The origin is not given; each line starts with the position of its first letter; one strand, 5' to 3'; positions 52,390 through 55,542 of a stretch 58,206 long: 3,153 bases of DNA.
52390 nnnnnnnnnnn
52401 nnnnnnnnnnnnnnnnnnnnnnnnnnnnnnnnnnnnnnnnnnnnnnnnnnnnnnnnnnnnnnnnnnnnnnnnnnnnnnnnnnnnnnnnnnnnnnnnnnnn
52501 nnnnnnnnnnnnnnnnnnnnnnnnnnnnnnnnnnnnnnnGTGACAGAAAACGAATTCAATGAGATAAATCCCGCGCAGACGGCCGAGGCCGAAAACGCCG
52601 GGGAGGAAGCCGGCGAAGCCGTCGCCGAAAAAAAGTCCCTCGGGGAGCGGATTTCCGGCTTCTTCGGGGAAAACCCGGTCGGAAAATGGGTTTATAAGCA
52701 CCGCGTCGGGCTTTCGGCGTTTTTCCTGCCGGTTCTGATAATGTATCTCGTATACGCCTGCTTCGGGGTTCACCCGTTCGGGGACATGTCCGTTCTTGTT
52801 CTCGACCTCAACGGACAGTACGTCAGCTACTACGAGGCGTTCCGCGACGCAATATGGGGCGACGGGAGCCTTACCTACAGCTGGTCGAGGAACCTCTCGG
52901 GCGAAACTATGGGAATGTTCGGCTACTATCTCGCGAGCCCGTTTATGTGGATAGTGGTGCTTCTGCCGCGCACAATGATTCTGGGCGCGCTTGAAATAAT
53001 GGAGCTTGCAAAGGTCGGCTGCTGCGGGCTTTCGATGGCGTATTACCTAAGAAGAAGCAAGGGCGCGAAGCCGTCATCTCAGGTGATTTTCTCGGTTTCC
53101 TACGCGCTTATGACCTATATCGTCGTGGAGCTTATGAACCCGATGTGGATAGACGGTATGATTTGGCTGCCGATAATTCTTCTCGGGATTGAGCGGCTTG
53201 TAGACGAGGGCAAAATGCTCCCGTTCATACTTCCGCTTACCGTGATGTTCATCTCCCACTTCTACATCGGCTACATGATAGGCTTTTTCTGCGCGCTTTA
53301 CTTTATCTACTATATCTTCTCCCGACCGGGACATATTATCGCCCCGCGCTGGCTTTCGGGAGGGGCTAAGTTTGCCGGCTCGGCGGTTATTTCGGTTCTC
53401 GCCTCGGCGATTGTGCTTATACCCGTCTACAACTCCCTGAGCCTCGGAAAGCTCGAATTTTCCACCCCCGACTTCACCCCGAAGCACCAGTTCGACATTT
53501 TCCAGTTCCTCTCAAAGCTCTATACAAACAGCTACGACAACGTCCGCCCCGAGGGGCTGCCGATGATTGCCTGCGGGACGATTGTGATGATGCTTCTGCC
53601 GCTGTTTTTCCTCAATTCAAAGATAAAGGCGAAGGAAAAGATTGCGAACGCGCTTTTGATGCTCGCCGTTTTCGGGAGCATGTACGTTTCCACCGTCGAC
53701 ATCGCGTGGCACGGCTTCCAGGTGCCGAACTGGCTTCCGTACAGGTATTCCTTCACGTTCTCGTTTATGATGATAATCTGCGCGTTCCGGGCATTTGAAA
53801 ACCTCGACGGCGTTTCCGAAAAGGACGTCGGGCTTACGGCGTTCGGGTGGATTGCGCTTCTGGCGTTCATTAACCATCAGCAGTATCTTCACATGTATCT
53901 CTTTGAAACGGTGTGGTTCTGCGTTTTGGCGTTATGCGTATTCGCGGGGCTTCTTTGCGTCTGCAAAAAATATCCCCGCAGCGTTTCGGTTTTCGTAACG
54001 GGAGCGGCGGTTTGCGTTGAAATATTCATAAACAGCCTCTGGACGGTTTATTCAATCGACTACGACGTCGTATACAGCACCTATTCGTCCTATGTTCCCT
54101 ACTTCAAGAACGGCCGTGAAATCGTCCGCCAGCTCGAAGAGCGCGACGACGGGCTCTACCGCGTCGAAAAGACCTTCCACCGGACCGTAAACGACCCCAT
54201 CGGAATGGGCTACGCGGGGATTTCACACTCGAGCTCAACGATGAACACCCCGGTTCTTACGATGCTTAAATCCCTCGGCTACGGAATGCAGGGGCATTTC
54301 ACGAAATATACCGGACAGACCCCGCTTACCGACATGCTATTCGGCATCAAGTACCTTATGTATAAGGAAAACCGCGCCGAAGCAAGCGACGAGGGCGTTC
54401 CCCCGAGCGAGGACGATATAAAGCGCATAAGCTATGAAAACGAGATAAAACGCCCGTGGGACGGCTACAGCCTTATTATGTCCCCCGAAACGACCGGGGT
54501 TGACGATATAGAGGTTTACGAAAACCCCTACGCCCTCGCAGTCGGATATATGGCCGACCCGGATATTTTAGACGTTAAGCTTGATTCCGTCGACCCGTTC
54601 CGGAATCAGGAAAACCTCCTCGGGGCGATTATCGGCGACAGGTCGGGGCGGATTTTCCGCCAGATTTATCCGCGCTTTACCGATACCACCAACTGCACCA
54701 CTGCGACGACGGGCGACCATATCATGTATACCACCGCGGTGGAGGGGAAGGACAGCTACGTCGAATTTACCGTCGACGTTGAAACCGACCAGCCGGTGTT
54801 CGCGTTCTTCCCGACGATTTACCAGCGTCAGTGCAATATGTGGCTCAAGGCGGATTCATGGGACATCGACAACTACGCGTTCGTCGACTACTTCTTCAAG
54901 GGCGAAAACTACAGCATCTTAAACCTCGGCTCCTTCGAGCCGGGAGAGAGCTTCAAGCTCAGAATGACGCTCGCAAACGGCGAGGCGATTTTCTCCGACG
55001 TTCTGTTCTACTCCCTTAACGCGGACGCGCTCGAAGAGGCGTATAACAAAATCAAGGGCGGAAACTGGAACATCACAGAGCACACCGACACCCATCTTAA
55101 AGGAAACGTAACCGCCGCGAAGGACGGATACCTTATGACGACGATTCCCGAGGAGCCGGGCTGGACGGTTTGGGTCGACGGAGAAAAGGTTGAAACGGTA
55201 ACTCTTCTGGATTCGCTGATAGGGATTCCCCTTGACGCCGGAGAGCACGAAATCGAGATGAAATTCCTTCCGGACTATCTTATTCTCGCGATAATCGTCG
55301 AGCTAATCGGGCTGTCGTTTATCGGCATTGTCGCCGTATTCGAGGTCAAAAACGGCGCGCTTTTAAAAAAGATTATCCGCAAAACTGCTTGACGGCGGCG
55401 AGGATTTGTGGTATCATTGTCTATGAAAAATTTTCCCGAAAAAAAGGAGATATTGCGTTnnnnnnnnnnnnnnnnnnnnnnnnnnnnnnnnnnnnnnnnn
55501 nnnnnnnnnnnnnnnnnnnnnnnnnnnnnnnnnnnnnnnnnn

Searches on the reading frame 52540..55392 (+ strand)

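Call 46: search_protein_families(library=pfam, proteins=[window:52540-55392:+], max_evalue=0.0001)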
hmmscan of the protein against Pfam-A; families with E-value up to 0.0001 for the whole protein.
window:52540-55392:+ (950 aa): 1 family
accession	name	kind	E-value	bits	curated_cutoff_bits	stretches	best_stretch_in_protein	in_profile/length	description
PF09586.16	YfhO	-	1e-195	653.1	28.5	1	60-920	1-834/835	Bacterial membrane protein YfhO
